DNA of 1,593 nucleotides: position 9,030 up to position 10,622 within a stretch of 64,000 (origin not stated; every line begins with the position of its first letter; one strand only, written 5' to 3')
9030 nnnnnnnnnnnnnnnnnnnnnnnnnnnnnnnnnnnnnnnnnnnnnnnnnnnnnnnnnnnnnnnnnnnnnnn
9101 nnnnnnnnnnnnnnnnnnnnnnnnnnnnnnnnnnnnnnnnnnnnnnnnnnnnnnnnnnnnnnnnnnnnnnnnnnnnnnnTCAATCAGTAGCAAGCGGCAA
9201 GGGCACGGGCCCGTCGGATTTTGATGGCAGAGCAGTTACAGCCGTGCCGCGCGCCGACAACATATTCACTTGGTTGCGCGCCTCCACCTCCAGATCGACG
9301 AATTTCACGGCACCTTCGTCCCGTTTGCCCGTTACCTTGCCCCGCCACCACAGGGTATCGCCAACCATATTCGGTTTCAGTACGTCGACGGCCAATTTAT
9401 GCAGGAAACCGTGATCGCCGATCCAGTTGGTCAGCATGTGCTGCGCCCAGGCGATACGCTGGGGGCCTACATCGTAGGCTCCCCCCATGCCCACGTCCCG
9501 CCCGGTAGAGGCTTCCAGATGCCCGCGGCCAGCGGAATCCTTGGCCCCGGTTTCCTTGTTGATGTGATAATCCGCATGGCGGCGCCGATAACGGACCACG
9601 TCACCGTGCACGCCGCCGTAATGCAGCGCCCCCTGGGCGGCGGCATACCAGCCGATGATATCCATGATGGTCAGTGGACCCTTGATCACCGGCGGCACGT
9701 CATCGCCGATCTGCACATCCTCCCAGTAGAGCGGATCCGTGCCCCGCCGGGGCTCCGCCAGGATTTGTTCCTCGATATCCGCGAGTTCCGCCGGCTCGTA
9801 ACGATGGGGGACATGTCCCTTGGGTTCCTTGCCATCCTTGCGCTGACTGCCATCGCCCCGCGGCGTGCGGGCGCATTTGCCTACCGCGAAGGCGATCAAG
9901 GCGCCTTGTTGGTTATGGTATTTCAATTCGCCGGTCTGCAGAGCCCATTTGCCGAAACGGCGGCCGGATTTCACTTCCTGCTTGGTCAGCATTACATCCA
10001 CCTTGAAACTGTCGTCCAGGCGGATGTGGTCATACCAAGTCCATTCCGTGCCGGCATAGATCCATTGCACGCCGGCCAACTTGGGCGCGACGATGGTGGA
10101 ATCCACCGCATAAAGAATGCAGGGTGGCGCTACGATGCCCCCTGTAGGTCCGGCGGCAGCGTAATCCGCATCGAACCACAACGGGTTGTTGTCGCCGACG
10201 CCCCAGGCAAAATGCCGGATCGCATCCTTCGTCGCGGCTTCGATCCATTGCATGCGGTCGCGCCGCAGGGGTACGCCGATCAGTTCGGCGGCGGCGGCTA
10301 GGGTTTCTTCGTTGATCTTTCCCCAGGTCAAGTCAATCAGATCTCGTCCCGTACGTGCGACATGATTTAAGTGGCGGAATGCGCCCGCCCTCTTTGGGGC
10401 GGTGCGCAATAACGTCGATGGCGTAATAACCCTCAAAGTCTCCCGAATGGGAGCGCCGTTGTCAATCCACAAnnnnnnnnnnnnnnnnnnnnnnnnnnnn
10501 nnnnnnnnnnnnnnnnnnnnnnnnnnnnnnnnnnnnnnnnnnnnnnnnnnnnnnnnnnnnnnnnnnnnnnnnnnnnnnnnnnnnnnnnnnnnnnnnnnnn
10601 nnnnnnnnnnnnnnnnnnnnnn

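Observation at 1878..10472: Five-gene translationally coupled operon: MaoC double-hotdog hydratase - fused CoA-transferase - AMP-ligase - HyuA - HyuB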

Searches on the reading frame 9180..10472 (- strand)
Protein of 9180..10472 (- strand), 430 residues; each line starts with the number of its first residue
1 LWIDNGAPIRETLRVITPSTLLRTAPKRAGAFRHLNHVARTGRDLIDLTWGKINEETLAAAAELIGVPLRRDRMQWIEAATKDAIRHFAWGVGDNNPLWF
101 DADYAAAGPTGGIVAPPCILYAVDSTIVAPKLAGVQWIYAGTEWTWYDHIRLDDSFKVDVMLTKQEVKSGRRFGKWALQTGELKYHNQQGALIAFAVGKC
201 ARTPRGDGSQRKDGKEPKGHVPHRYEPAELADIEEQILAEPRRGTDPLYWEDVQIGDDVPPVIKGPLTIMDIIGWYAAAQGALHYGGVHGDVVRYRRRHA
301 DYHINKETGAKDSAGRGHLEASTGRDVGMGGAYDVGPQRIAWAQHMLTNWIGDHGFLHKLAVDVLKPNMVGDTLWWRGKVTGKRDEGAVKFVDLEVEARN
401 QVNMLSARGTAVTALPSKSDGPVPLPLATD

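Call 3: search_protein_families(library=pfam, proteins=[window:9180-10472:-])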
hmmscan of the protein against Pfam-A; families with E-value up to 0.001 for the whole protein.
window:9180-10472:- (430 aa): 2 families
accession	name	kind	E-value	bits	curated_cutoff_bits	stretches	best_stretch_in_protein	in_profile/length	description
PF13452.11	FAS1_DH_region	-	2.2e-11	44.5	22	1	81-194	15-130/132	FAS1-like, dehydratase domain region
PF01575.25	MaoC_dehydratas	-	7.2e-05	22.8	27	0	80-160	18-99/123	MaoC like domain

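Call 4: search_protein_families(library=ncbifam, proteins=[window:9180-10472:-])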
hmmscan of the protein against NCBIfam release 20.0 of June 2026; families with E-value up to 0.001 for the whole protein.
window:9180-10472:- (430 aa): 1 family
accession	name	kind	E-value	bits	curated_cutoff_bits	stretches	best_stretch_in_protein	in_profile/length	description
NF006045.0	PRK08190.1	subfamily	2.4e-06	26.7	282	1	79-168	25-114/467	bifunctional enoyl-CoA hydratase/phosphate acetyltransferase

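Call 31: search_solved_structures(query=A2, max_evalue=0.01, show_alignments=3)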
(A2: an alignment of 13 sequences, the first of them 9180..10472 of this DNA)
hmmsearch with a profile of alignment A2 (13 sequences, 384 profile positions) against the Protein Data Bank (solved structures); distinct sequences matched with E-value up to 0.01: 6.
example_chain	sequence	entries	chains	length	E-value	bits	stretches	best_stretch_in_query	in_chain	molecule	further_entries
5cpg_A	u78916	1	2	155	1.4e-08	37.3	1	34-135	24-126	(R)-specific enoyl-CoA hydratase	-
1q6w_A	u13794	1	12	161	3.4e-05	26.2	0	309-358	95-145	monoamine oxidase regulatory protein, putative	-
3exz_A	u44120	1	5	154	0.00063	22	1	36-156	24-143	MaoC-like dehydratase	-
4ffu_A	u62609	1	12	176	0.0019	20.4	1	41-159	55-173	oxidase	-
3ir3_A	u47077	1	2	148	0.0031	19.7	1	31-126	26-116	3-hydroxyacyl-thioester dehydratase 2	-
1iq6_A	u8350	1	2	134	0.0039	19.4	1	41-119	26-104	(R)-SPECIFIC ENOYL-COA HYDRATASE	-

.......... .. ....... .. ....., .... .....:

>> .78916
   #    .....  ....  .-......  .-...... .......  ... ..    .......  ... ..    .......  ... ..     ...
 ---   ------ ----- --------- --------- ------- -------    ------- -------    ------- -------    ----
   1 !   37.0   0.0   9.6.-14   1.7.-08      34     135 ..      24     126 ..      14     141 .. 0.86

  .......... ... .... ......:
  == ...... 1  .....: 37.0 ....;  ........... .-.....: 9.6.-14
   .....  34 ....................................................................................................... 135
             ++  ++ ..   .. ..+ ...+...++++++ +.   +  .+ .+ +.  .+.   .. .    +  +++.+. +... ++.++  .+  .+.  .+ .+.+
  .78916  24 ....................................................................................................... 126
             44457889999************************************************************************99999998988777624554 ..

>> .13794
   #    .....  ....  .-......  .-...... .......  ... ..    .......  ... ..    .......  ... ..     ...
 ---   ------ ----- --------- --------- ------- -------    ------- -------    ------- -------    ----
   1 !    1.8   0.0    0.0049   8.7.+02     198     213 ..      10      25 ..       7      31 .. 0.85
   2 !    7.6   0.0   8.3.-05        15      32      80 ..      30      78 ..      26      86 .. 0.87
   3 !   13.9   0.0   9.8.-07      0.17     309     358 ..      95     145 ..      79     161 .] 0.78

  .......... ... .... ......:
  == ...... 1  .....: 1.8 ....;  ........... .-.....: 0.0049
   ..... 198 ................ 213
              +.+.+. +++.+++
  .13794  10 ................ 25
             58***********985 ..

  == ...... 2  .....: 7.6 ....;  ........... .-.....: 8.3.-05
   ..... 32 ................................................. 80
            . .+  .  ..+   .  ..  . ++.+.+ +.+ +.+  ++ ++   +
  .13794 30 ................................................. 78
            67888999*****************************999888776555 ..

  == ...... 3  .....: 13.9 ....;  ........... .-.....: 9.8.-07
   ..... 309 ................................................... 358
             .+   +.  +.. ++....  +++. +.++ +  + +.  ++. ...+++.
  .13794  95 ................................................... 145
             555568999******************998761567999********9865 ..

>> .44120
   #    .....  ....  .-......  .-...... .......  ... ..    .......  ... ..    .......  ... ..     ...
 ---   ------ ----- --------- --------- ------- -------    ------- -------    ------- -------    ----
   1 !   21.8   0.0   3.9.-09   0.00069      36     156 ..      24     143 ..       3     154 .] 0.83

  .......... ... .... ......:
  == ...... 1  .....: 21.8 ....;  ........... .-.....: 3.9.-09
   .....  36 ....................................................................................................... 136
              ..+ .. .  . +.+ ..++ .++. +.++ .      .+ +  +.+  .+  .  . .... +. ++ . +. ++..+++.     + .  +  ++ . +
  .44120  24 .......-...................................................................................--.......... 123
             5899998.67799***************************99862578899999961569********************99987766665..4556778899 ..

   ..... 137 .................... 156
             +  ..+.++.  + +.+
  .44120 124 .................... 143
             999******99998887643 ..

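Call 38: find_homologous_proteins(query=window:9180-10331:-)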
Query window:9180-10331:- (383 aa): 612 proteins with E <= 0.001 among 8000 candidates; the best 120 are listed.
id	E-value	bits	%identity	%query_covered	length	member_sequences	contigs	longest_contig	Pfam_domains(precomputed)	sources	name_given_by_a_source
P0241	1.2e-215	735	80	99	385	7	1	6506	PF13452.12,PF01575.26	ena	-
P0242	1.7e-215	734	81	99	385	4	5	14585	PF13452.12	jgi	-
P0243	3.4e-215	733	82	99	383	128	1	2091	PF13452.12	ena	-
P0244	7.2e-215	732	79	99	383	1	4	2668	PF13452.12,PF01575.26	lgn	-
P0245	1.1e-214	731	80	100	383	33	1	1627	PF13452.12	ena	-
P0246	1.9e-214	731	79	99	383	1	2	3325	PF13452.12,PF01575.26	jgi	jgi:acyl dehydratase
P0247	1.9e-213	727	79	99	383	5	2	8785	PF13452.12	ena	-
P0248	2.9e-213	727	79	99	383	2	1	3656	PF13452.12,PF01575.26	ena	-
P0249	1.7e-212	724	79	99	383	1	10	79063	PF13452.12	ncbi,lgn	-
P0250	9.0e-212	722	80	100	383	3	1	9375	PF13452.12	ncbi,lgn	ncbi:MAG: MaoC family dehydratase N-terminal domain-containing protein [Alphaproteobacteria bacteriu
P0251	1.3e-211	721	79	99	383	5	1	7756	PF13452.12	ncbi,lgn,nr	ncbi:MAG: MaoC family dehydratase N-terminal domain-containing protein [Alphaproteobacteria bacteriu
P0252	8.4e-208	709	79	99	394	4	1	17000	PF13452.12,PF01575.26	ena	-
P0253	2.0e-204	698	77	99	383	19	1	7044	PF13452.12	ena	-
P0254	4.4e-203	693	77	99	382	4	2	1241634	PF13452.12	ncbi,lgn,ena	-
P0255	2.2e-194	665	75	99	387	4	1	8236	PF13452.12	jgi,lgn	jgi:acyl dehydratase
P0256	6.3e-192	657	72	99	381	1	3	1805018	PF13452.12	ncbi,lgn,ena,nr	ncbi:MAG: hypothetical protein GKS00_05975 [Alphaproteobacteria bacterium]|nr:hypothetical protein [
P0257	8.2e-191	653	70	99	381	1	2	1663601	PF13452.12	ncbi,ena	-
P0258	2.0e-189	648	70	99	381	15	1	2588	PF13452.12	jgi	-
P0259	8.1e-189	646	72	99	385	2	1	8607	PF13452.12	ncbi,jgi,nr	ncbi:MAG: MaoC family dehydratase N-terminal domain-containing protein [Alphaproteobacteria bacteriu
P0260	2.0e-187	642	71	100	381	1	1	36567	PF13452.12,PF01575.26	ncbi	-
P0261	1.1e-186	639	70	99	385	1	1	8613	PF13452.12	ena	-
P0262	1.4e-185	636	71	99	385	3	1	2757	PF13452.12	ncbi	-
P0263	2.5e-185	635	69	100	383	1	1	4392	PF13452.12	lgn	-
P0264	3.1e-185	635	71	99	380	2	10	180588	PF13452.12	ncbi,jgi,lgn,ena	-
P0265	1.8e-184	632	69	100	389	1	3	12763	PF13452.12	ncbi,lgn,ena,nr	ncbi:MAG: MaoC family dehydratase N-terminal domain-containing protein [Gammaproteobacteria bacteriu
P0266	2.1e-184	632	68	100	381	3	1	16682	PF13452.12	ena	-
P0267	2.1e-184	632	69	100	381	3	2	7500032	PF13452.12,PF01575.26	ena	-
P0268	6.1e-184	630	70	99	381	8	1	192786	PF13452.12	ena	-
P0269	7.2e-184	630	70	99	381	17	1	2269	PF13452.12,PF01575.26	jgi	-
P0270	1.3e-183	629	69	100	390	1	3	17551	PF13452.12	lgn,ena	-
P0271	1.9e-183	629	70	99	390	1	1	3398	PF13452.12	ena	-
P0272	2.9e-183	628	71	99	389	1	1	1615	PF13452.12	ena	-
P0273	7.4e-183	627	68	100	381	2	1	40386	PF13452.12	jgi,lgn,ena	-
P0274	1.5e-182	626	69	99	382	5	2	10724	PF13452.12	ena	-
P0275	1.5e-182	626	69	99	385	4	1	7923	PF13452.12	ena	-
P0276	2.2e-182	625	69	99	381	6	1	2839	PF13452.12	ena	-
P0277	2.2e-182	625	70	99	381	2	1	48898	PF13452.12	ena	-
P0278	2.5e-182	625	69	99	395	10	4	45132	PF13452.12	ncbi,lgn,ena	-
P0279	3.2e-182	625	69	99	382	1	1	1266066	PF13452.12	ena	-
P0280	3.7e-182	624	69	99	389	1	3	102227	PF13452.12,PF01575.26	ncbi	-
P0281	4.3e-182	624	69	99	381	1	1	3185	PF13452.12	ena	-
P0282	6.4e-182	624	68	100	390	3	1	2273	PF13452.12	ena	-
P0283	1.2e-181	623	70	99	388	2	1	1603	PF13452.12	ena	-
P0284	1.6e-181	622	68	99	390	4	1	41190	PF13452.12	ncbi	-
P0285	2.3e-181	622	68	99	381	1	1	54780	PF13452.12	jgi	jgi:acyl dehydratase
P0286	5.9e-181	620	69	99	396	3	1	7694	PF13452.12,PF01575.26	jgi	jgi:acyl dehydratase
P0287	8.7e-181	620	68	99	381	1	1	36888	PF13452.12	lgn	-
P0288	1.3e-180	619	70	99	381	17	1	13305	PF13452.12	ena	-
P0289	1.7e-180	619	69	99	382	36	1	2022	PF13452.12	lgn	-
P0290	2.6e-180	618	69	100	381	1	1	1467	PF13452.12,PF01575.26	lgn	-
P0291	3.9e-180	618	69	99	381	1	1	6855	PF13452.12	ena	-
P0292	4.0e-180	618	68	99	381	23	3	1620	PF13452.12,PF01575.26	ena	-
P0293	5.7e-180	617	67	100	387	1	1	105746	PF13452.12,PF01575.26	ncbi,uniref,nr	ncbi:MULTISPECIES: MaoC family dehydratase N-terminal domain-containing protein [Paraburkholderia]|u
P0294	4.8e-179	614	69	99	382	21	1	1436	PF13452.12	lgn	-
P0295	6.8e-179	614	68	99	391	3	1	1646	PF13452.12,PF01575.26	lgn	-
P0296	7.2e-179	614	69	99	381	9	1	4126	PF13452.12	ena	-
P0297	8.6e-179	613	71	99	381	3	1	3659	PF13452.12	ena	-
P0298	1.4e-178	613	68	99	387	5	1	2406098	PF13452.12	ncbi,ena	-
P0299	2.0e-178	612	69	99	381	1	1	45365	PF13452.12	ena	-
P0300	2.7e-178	612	68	100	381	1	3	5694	PF13452.12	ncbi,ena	-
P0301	3.1e-178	611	69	99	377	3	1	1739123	PF13452.12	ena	-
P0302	3.7e-178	611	68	99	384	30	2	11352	PF13452.12,PF01575.26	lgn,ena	-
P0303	4.9e-178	611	68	100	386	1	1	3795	PF13452.12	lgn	-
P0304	5.0e-178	611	68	99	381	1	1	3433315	PF13452.12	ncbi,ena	-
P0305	6.3e-178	610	67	99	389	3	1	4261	PF13452.12,PF01575.26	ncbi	-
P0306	6.3e-178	610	67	100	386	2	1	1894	PF13452.12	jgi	-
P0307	8.2e-178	610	69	100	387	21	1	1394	PF13452.12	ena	-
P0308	8.6e-178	610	68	100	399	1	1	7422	PF13452.12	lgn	-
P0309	9.1e-178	610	67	100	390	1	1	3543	PF13452.12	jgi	jgi:acyl dehydratase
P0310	1.7e-177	609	67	100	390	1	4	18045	PF13452.12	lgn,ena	-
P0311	2.0e-177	609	67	99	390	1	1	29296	PF13452.12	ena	-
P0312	2.5e-177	608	66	99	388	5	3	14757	PF13452.12,PF01575.26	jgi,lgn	jgi:acyl dehydratase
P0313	2.7e-177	608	68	99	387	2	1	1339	PF13452.12,PF01575.26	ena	-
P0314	3.0e-177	608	68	99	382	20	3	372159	PF13452.12,PF01575.26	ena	-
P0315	3.9e-177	608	67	99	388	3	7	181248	PF13452.12,PF01575.26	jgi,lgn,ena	-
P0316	4.8e-177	608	67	99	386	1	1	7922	PF13452.12,PF01575.26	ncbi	-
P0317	5.2e-177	607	65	99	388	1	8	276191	PF13452.12,PF01575.26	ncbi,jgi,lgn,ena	-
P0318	6.2e-177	607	67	99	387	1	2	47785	PF13452.12,PF01575.26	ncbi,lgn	ncbi:MAG: MaoC family dehydratase N-terminal domain-containing protein [Hyphomonadaceae bacterium]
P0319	6.3e-177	607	67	100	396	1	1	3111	PF13452.12,PF01575.26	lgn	-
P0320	8.4e-177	607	68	99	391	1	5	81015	PF13452.12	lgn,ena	-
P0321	1.4e-176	606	68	99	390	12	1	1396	PF13452.12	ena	-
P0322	1.4e-176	606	67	99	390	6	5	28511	PF13452.12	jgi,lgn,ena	-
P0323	1.4e-176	606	66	100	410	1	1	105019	PF13452.12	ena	-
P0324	1.4e-176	606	66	100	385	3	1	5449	PF13452.12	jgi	jgi:acyl dehydratase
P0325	2.1e-176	605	66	99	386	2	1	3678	PF13452.12,PF01575.26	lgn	-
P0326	2.1e-176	605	68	100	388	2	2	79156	PF13452.12,PF01575.26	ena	-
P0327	2.9e-176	605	68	99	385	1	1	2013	PF13452.12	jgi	-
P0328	3.5e-176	605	67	100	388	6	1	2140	PF13452.12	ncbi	ncbi:MAG: MaoC family dehydratase N-terminal domain-containing protein [Candidatus Tectomicrobia bac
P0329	3.5e-176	605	66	100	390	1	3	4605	PF13452.12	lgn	-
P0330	4.2e-176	604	66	99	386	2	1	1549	PF13452.12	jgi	-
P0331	4.3e-176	604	67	99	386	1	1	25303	PF13452.12,PF01575.26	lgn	-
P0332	4.7e-176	604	67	100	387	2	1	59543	PF13452.12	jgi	jgi:acyl dehydratase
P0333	5.4e-176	604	67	99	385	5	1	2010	PF13452.12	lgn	-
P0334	6.6e-176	604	67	99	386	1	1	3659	PF13452.12,PF01575.26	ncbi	-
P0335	8.2e-176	604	67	100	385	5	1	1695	PF13452.12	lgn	-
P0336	9.0e-176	603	68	98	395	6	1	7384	PF13452.12,PF01575.26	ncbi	ncbi:MAG: FAS1-like dehydratase domain-containing protein [Alphaproteobacteria bacterium]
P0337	1.1e-175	603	67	99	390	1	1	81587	PF13452.12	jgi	jgi:acyl dehydratase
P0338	1.6e-175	603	67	98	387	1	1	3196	PF13452.12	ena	-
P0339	1.6e-175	603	66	99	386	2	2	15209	PF13452.12,PF01575.26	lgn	-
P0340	1.7e-175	602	66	99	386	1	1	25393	PF13452.12,PF01575.26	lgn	-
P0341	2.1e-175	602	67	99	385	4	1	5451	PF13452.12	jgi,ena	jgi:acyl dehydratase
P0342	2.3e-175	602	67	99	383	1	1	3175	PF13452.12,PF01575.26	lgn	-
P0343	2.7e-175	602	67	100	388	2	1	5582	PF13452.12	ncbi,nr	ncbi:MAG: MaoC family dehydratase N-terminal domain-containing protein [bacterium]|nr:MaoC family de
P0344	2.8e-175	602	67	100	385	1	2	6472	PF13452.12,PF01575.26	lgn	-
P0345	2.9e-175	602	68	100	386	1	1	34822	PF13452.12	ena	-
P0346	3.1e-175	602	66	99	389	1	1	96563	PF13452.12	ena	-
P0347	6.4e-175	601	66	99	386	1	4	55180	PF13452.12,PF01575.26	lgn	-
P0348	7.9e-175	600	66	99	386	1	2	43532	PF13452.12,PF01575.26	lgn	-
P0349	1.1e-174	600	66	100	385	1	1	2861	PF13452.12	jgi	jgi:acyl dehydratase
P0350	1.3e-174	600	67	100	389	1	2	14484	PF13452.12,PF01575.26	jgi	-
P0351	1.4e-174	599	67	100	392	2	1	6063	PF13452.12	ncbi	ncbi:MAG: FAS1-like dehydratase domain-containing protein [Hyphomicrobiaceae bacterium]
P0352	1.8e-174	599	65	99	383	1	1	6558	PF13452.12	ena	-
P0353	1.8e-174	599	65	99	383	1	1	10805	PF13452.12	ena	-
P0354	1.9e-174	599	64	99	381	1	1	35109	PF13452.12,PF01575.26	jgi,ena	jgi:acyl dehydratase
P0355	3.6e-174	598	68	99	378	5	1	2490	PF13452.12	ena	-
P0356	4.4e-174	598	66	99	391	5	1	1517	PF13452.12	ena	-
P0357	8.4e-174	597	68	99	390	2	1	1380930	PF13452.12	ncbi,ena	-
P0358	1.1e-173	596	66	100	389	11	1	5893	PF13452.12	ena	-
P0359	1.3e-173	596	65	99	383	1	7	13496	PF13452.12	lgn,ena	-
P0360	1.5e-173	596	66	99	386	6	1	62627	PF13452.12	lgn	-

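Call 39: find_encoding_contigs(protein=P0293, flank=10000, max_places=1)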
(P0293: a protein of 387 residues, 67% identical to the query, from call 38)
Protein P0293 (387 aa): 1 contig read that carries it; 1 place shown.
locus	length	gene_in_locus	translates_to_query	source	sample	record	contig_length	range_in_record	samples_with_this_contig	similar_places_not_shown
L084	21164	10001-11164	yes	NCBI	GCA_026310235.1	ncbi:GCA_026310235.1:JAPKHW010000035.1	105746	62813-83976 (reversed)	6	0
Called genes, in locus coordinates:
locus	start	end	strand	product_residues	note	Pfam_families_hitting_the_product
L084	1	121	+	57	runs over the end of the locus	-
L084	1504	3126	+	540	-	PF00743:FMO-like, PF01266:DAO (faint), PF07992:Pyr_redox_2, PF13450:NAD_binding_8, PF13738:Pyr_redox_3, PF13434:Lys_Orn_oxgnase (weak)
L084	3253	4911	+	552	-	PF00501:AMP-binding, PF13193:AMP-binding_C (weak)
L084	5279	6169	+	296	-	PF08450:SGL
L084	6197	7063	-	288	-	PF09339:HTH_IclR (weak), PF01614:IclR_C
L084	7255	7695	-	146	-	PF01575:MaoC_dehydratas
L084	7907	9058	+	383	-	PF02515:CoA_transf_3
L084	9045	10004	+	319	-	PF02515:CoA_transf_3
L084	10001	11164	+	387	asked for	PF01575:MaoC_dehydratas (weak), PF13452:FAS1_DH_region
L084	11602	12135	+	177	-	PF11136:DUF2889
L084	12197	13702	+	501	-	PF00171:Aldedh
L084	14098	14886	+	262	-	PF00378:ECH_1, PF16113:ECH_2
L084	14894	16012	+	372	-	PF00378:ECH_1, PF16113:ECH_2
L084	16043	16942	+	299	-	PF03446:NAD_binding_2, PF03807:F420_oxidored (weak), PF14833:NAD_binding_11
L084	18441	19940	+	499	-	PF27155:Y4rL_C (weak), PF00665:rve (faint), PF22483:Mu-transpos_C_2 (weak)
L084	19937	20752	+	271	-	PF01695:IstB_IS21, PF00308:Bac_DnaA (weak)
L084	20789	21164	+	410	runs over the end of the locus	PF00563:EAL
